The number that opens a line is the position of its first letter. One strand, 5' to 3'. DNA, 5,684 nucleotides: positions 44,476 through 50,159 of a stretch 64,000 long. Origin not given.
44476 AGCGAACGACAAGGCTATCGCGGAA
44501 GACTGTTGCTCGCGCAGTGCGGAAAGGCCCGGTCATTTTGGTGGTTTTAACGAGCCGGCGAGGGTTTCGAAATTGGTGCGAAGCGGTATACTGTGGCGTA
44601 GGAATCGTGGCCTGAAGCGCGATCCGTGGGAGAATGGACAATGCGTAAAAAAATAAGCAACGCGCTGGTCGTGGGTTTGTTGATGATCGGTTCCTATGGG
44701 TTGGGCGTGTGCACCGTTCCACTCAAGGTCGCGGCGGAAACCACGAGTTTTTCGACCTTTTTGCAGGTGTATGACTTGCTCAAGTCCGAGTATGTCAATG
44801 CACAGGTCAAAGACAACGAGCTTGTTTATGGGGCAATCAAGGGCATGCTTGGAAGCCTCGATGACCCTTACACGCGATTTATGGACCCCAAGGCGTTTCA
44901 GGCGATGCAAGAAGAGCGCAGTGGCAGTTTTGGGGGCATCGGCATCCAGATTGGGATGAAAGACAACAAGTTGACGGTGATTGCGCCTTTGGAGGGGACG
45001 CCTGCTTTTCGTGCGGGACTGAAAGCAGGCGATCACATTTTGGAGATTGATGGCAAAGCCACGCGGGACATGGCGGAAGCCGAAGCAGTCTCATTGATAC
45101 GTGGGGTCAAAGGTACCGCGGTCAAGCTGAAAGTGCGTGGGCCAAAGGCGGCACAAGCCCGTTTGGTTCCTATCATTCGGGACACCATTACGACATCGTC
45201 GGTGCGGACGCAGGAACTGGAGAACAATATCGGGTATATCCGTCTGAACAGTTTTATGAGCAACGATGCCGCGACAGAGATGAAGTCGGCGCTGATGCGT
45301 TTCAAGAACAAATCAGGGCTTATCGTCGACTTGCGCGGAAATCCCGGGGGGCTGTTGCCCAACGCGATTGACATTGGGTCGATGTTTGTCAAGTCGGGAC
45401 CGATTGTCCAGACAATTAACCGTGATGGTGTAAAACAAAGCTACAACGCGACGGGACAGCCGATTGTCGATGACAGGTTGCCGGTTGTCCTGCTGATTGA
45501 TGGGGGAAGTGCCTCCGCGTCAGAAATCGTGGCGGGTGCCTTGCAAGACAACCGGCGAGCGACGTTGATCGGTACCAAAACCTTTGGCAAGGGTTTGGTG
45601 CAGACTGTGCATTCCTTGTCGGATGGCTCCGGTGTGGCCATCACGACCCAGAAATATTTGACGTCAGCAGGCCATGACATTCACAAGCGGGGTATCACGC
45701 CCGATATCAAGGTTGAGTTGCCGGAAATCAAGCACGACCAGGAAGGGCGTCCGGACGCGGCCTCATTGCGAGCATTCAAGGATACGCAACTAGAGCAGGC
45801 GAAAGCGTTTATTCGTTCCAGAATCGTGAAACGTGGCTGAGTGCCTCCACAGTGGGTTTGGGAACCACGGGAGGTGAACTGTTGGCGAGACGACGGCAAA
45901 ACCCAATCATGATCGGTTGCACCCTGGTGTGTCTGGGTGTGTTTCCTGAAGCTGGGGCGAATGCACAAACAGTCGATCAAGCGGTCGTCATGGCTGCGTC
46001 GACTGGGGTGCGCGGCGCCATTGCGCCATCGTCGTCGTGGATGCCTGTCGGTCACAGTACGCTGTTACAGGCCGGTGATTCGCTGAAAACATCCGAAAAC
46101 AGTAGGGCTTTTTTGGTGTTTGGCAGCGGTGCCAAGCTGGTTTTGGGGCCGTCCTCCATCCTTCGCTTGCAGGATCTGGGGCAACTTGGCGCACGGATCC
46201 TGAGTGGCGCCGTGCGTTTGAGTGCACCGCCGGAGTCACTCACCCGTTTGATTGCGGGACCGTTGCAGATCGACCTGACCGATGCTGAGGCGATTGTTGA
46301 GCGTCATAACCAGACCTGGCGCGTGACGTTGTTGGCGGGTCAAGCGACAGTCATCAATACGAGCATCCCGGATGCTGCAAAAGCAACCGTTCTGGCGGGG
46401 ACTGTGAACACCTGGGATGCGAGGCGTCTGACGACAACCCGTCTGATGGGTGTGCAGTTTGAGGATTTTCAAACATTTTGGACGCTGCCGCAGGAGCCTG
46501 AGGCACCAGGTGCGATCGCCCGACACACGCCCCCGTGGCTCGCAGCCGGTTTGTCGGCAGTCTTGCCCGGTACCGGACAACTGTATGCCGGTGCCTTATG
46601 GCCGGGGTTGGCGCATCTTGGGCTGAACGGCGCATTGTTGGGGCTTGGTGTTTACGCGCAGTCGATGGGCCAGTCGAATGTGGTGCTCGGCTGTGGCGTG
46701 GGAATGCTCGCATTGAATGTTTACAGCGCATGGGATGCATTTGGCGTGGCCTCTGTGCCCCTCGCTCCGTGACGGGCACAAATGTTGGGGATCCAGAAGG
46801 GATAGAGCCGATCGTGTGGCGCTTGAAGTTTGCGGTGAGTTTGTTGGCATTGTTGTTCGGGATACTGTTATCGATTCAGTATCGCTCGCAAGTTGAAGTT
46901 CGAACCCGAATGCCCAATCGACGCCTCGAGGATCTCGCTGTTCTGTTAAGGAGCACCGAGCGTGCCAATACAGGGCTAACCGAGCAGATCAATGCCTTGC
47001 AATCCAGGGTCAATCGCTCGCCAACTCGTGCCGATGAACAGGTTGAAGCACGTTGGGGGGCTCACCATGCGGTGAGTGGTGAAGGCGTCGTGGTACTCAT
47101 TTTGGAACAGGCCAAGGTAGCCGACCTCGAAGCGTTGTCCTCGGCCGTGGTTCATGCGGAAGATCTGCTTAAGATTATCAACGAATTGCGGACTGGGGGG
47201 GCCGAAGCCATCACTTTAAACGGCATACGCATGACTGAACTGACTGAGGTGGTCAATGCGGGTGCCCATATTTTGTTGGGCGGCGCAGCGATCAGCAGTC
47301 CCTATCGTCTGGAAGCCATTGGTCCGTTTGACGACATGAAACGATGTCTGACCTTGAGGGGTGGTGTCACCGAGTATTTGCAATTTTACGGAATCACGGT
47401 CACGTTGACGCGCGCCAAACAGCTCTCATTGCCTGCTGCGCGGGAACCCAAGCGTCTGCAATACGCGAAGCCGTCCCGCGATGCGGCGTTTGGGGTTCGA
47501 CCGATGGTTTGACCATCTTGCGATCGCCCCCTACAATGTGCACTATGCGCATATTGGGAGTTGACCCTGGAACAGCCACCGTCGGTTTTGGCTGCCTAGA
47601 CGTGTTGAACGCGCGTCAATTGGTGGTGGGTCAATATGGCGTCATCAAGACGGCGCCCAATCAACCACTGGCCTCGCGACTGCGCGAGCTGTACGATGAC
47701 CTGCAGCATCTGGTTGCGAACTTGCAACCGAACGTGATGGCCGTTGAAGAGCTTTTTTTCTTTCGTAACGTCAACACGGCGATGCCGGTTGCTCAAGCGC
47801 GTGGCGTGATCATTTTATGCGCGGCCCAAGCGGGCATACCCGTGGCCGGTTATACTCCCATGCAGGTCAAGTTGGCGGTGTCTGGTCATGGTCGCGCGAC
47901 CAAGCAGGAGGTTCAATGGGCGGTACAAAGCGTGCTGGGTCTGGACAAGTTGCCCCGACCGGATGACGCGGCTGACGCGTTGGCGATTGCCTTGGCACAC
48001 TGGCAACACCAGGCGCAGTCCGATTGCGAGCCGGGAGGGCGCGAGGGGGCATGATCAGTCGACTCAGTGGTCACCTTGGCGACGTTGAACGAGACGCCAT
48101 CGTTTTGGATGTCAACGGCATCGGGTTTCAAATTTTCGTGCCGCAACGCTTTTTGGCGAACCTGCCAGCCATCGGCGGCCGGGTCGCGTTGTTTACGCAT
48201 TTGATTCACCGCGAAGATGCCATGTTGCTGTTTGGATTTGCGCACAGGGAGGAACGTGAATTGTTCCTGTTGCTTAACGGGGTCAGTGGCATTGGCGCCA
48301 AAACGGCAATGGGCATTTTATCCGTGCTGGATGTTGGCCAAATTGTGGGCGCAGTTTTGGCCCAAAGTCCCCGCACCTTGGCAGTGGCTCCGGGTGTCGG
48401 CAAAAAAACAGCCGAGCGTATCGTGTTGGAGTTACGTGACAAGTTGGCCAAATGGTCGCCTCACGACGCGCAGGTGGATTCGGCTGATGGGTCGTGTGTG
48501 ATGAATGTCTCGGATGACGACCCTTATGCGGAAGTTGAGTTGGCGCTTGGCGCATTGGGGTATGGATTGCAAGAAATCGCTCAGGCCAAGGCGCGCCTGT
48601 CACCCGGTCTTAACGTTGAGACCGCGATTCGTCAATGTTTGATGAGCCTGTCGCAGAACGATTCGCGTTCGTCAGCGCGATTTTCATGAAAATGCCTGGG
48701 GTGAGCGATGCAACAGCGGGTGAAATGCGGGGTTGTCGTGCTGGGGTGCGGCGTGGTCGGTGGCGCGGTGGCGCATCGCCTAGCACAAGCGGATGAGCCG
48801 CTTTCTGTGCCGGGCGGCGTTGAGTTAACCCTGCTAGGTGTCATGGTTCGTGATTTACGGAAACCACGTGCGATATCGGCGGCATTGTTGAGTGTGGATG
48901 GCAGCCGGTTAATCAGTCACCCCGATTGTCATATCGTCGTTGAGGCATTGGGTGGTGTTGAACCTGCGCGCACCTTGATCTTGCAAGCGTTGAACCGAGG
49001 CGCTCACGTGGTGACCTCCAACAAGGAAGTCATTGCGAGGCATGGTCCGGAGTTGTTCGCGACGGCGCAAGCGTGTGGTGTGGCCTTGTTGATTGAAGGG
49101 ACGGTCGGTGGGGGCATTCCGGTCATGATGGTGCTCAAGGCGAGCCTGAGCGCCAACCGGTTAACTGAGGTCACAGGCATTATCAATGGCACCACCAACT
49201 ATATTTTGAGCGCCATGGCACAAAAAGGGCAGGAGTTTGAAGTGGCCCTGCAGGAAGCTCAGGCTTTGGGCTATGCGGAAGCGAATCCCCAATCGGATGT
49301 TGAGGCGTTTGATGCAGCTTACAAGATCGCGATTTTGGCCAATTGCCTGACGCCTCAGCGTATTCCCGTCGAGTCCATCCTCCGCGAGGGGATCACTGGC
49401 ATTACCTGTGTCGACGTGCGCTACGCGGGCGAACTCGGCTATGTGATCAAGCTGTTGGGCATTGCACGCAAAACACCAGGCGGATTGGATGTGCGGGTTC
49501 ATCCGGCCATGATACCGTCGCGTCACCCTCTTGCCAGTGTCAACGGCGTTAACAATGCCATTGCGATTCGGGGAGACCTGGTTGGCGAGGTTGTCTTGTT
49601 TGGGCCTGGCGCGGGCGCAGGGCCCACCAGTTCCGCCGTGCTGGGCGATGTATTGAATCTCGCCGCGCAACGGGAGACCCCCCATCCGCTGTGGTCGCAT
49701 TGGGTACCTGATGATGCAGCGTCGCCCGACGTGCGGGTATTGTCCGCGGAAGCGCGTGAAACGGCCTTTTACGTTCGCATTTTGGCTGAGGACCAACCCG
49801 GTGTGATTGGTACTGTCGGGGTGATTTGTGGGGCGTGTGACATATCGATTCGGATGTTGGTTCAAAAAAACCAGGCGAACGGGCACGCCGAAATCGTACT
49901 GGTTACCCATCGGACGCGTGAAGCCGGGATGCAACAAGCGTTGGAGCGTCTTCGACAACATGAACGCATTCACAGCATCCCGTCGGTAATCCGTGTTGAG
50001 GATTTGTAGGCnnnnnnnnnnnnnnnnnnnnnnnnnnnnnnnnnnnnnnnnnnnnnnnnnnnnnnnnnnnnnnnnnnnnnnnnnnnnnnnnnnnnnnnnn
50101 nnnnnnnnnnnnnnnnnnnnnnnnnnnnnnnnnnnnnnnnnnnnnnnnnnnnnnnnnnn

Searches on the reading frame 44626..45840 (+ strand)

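Call 53: search_protein_families(library=pfam, proteins=[window:44626-45840:+], max_evalue=0.00001)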
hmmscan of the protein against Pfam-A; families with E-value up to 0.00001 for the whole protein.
window:44626-45840:+ (404 aa): 5 families
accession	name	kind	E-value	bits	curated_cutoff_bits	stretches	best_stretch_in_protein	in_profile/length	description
PF03572.23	Peptidase_S41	-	5e-57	192.5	24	1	201-363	1-165/165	Peptidase family S41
PF22694.1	CtpB_N-like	-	2.7e-13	50.6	27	1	38-89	34-84/85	Activating protease CtpB N-terminal domain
PF00595.29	PDZ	-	3.2e-12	47.1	23.2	1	97-170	5-80/81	PDZ domain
PF13180.12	PDZ_2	-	1.1e-11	45.2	27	1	103-171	1-68/80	PDZ domain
PF17820.7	PDZ_6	-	2.4e-10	40.4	27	1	119-171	3-53/54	PDZ domain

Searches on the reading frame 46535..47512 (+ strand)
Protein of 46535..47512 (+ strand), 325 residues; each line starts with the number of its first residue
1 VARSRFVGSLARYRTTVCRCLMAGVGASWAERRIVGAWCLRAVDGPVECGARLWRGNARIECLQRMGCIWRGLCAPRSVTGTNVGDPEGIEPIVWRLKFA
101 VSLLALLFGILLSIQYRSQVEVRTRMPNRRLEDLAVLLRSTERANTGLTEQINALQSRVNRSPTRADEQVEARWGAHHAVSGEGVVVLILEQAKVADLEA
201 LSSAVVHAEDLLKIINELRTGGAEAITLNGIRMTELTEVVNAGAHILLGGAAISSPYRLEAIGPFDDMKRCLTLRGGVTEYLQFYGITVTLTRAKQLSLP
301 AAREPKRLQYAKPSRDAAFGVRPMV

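Call 53: search_protein_families(library=pfam, proteins=[window:46535-47512:+], max_evalue=0.00001)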
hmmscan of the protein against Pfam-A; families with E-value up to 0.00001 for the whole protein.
window:46535-47512:+ (325 aa): 1 family
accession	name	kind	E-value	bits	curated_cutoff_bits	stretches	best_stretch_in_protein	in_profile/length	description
PF05949.17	DUF881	-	6.6e-32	110.8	25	1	178-312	12-146/146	Bacterial protein of unknown function (DUF881)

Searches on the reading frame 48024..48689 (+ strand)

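Call 74: search_protein_families(library=pfam, proteins=[window:48024-48689:+], max_evalue=0.00001)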
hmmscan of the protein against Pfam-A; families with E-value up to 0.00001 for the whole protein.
window:48024-48689:+ (221 aa): 3 families
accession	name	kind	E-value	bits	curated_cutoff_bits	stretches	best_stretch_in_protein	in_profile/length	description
PF01330.27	RuvA_N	-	2.4e-20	72.8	23.6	1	10-71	1-61/61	RuvA N terminal domain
PF14520.12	HHH_5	-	3.1e-15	56.8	27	1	81-139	1-57/57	Helix-hairpin-helix domain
PF07499.19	RuvA_C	-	3.5e-09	37.5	24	1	166-210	1-47/47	RuvA, C-terminal domain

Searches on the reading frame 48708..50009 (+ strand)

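Call 53: search_protein_families(library=pfam, proteins=[window:48708-50009:+], max_evalue=0.00001)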
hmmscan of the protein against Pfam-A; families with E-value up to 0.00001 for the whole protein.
window:48708-50009:+ (433 aa): 3 families
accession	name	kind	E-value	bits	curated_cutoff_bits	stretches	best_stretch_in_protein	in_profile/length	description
PF00742.24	Homoserine_dh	-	1e-59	201.7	22.9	1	138-316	1-173/173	Homoserine dehydrogenase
PF03447.22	NAD_binding_3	-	1.5e-18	68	24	1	13-129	1-115/116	Homoserine dehydrogenase, NAD binding domain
PF01842.31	ACT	-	1.6e-08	34.6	27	1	355-418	2-64/66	ACT domain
